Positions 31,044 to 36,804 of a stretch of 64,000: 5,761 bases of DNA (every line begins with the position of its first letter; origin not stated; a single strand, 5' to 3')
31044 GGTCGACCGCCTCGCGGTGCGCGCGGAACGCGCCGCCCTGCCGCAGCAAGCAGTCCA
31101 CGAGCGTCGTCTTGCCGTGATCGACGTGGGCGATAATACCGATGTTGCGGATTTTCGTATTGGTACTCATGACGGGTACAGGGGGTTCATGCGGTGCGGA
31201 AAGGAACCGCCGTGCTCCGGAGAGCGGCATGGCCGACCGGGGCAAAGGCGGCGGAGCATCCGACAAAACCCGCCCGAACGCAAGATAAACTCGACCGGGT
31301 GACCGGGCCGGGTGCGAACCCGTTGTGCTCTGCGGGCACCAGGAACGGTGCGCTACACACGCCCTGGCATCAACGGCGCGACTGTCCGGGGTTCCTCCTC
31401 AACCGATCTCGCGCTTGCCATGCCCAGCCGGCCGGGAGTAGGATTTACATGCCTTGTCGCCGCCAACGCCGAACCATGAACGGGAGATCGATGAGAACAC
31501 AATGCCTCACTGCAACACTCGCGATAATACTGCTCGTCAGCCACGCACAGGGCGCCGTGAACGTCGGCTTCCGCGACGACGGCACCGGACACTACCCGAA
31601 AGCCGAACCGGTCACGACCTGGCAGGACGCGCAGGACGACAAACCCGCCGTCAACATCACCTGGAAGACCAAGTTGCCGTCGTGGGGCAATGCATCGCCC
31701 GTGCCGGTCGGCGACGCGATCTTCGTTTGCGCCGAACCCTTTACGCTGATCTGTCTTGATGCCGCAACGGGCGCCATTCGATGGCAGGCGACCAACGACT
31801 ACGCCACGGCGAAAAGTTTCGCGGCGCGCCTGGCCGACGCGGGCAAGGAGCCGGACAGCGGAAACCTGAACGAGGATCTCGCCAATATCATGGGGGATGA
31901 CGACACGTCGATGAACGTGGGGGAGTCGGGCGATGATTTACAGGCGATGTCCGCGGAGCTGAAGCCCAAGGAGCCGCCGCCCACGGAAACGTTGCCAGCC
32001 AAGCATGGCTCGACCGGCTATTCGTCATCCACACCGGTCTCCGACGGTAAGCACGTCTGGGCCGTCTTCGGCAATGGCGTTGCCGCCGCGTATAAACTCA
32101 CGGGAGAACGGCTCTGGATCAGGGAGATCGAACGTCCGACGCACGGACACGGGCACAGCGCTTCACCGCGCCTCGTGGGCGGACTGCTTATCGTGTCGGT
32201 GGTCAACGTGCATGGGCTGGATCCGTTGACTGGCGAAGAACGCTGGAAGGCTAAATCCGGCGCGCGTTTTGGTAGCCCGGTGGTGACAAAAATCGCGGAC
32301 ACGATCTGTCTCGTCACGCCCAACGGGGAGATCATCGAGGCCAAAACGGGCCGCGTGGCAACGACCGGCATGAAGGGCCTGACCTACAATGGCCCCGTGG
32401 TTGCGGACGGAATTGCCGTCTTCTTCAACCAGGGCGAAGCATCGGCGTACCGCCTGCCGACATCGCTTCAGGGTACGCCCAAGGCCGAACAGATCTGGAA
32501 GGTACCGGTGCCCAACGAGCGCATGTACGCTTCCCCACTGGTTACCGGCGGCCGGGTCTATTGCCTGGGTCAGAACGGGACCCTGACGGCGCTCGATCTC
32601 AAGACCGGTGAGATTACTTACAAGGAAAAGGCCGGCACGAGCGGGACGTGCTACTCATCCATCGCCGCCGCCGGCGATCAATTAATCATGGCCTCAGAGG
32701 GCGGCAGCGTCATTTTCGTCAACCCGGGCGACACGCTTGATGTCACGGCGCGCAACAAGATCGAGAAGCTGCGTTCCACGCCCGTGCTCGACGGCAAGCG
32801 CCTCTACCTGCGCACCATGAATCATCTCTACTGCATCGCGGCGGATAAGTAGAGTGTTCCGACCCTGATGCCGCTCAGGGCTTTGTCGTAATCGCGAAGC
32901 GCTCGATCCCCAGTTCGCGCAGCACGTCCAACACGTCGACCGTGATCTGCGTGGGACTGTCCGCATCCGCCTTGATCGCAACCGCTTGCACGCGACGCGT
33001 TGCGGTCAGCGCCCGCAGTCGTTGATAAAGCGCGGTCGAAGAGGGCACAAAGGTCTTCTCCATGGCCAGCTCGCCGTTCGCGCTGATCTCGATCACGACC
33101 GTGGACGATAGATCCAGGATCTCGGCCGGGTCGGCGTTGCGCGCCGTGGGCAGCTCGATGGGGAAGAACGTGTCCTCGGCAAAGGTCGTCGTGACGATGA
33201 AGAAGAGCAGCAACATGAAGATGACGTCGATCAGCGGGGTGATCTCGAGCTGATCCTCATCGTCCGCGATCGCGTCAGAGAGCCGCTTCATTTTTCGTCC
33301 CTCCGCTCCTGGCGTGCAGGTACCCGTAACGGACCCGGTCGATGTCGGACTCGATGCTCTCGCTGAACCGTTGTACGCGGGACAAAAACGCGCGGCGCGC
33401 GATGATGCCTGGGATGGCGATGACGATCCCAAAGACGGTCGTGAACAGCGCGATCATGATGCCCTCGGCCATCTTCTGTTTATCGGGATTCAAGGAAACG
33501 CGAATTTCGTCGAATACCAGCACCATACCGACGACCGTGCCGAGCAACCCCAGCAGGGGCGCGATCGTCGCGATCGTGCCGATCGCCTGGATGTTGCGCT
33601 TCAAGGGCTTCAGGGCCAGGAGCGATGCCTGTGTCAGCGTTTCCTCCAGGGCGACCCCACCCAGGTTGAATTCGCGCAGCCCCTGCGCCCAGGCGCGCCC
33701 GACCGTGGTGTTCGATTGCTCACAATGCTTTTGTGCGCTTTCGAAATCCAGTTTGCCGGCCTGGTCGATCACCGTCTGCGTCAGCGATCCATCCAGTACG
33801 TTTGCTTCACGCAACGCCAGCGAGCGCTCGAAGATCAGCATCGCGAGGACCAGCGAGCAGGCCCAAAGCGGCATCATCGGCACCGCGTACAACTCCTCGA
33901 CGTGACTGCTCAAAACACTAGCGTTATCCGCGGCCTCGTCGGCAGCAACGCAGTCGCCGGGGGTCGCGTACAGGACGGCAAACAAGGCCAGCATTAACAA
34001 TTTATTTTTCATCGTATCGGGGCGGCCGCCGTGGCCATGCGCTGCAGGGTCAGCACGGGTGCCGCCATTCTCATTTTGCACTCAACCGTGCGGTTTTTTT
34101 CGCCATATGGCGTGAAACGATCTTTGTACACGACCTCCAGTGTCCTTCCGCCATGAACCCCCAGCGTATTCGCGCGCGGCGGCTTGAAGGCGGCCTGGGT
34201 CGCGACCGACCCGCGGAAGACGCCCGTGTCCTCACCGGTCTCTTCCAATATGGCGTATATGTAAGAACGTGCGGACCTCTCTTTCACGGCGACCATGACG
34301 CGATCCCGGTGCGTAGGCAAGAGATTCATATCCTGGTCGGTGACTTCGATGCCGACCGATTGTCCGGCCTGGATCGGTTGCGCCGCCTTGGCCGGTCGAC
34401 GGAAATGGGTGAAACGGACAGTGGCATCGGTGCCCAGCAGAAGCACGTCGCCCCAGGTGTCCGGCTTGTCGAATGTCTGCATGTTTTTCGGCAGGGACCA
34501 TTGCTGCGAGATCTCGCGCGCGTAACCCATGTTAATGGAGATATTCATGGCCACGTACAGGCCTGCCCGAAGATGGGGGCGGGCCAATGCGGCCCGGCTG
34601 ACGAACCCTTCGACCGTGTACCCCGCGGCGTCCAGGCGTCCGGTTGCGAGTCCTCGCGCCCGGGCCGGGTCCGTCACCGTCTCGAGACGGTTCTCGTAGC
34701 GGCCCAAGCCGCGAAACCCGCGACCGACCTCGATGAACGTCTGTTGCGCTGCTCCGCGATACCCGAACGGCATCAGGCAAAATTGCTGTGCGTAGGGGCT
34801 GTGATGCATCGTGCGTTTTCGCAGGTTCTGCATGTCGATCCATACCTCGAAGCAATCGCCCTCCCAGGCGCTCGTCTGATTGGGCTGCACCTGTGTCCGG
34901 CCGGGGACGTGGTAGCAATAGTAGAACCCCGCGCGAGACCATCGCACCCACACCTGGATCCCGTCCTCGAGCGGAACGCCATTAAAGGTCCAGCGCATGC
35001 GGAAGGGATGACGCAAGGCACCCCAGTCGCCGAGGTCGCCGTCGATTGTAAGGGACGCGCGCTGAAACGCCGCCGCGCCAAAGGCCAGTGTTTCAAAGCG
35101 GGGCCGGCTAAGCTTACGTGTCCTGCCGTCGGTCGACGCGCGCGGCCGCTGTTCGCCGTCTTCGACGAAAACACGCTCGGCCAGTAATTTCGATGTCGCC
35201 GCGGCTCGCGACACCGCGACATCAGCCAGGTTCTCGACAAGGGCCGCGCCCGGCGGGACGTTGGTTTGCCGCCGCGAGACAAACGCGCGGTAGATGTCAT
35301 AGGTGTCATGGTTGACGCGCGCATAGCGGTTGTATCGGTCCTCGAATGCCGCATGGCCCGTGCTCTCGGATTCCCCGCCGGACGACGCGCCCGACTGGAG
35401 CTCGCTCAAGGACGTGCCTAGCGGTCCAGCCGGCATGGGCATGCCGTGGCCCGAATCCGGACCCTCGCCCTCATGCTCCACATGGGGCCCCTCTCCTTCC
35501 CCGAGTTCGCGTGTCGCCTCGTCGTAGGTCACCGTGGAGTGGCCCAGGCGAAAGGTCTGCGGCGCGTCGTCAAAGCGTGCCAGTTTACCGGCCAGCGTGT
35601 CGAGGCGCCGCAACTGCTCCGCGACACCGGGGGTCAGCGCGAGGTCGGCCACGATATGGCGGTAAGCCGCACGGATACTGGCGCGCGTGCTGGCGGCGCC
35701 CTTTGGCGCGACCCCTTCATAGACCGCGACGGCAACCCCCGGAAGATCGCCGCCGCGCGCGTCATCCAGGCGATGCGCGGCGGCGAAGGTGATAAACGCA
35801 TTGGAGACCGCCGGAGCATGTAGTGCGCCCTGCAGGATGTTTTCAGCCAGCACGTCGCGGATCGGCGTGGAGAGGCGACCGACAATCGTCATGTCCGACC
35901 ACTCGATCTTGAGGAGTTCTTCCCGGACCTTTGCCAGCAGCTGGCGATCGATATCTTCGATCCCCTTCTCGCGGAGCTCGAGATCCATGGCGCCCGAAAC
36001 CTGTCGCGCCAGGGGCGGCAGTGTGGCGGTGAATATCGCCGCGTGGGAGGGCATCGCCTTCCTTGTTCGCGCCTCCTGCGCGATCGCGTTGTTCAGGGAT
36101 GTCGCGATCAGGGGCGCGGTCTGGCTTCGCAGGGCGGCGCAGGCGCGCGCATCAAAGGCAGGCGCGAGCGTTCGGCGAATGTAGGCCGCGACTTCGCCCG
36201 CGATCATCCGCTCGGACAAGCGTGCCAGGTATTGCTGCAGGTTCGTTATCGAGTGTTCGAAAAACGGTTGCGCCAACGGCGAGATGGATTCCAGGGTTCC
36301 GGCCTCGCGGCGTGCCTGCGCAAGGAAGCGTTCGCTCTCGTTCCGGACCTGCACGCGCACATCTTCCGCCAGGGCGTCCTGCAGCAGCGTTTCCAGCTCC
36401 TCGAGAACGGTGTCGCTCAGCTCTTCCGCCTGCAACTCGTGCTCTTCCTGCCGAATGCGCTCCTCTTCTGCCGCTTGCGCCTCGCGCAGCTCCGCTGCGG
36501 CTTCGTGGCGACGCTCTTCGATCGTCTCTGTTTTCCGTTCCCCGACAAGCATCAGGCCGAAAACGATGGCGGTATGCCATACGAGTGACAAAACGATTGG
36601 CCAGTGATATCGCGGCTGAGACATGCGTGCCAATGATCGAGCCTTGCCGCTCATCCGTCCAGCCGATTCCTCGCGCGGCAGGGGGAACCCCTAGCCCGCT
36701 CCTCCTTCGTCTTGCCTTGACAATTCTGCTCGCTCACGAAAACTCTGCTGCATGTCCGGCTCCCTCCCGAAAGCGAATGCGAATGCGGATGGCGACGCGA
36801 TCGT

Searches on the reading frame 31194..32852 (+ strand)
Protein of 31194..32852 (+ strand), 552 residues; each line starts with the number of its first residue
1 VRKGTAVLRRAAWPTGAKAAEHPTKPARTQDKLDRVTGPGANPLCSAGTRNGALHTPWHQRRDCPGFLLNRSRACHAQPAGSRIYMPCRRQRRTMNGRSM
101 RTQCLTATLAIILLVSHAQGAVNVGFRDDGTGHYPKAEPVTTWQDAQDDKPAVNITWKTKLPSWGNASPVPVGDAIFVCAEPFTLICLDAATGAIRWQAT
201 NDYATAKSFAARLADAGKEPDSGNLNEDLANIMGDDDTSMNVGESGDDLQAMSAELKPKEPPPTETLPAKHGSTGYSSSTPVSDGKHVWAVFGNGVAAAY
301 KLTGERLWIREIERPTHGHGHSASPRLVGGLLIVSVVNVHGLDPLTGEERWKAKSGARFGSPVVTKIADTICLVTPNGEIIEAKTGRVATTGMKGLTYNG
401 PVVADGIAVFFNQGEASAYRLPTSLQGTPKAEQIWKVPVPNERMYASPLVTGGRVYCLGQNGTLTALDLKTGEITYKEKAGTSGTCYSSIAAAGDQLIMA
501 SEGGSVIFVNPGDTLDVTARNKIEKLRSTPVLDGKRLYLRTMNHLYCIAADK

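Call 7: search_protein_families(library=pfam, proteins=[window:31194-32852:+], max_evalue=0.01)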
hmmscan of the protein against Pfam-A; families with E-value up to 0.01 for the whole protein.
window:31194-32852:+ (552 aa): 4 families
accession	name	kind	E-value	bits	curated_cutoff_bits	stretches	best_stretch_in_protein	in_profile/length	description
PF13360.13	PQQ_2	-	2.9e-27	96.3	27.6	3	431-549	53-185/233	Outer membrane protein assembly factor BamB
PF01011.28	PQQ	-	4e-09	36.2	26.7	1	165-208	49-92/595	Glucose/ethanol/alcohol dehydrogenase, beta-propeller domain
PF13570.13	Beta-prop_ACSF4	-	4.8e-09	36.5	133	1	339-501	157-319/329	Beta-alanine-activating enzyme, beta-propeller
PF23727.1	Beta-prop_FAM234A_B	-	0.0014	17.7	26.4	0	424-482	56-120/467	FAM234A/B beta-propeller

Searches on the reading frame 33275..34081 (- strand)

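Call 7: search_protein_families(library=pfam, proteins=[window:33275-34081:-], max_evalue=0.01)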
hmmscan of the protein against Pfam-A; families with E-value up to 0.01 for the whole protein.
window:33275-34081:- (268 aa): 1 family
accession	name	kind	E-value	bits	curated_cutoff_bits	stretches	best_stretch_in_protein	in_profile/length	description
PF01618.21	MotA_ExbB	-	3.6e-24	85.4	22.9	1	144-244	26-126/127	MotA/TolQ/ExbB proton channel family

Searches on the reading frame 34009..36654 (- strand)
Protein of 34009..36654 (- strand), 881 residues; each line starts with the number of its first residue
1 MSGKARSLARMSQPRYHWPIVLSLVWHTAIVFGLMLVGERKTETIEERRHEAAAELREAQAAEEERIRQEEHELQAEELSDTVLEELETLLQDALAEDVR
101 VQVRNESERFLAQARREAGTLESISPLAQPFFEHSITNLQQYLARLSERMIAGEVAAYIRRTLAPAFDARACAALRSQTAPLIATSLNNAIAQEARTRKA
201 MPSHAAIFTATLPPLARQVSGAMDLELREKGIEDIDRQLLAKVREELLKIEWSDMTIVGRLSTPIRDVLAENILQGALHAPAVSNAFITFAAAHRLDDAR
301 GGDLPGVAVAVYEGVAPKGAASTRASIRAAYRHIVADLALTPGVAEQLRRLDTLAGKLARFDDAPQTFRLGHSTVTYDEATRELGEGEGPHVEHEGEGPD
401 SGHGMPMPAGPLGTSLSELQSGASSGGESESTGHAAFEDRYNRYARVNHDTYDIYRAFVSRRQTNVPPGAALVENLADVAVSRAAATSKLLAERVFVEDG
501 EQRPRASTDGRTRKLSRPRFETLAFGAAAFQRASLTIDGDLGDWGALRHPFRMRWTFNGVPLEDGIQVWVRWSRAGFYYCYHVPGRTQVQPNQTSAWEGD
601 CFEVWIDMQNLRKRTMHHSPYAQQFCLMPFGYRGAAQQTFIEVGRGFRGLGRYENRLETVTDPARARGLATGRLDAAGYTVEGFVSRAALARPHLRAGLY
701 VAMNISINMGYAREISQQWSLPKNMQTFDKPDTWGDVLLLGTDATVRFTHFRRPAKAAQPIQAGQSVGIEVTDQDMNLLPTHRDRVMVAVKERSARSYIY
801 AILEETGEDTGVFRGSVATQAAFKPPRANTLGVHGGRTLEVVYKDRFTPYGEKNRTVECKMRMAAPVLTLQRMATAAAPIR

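Call 7: search_protein_families(library=pfam, proteins=[window:34009-36654:-], max_evalue=0.01)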
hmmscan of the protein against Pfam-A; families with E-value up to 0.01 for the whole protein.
window:34009-36654:- (881 aa): 1 family
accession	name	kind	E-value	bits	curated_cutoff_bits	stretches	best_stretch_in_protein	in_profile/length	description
PF06452.16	CBM9_1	-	0.00068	20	23.4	1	572-741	39-184/185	Carbohydrate family 9 binding domain-like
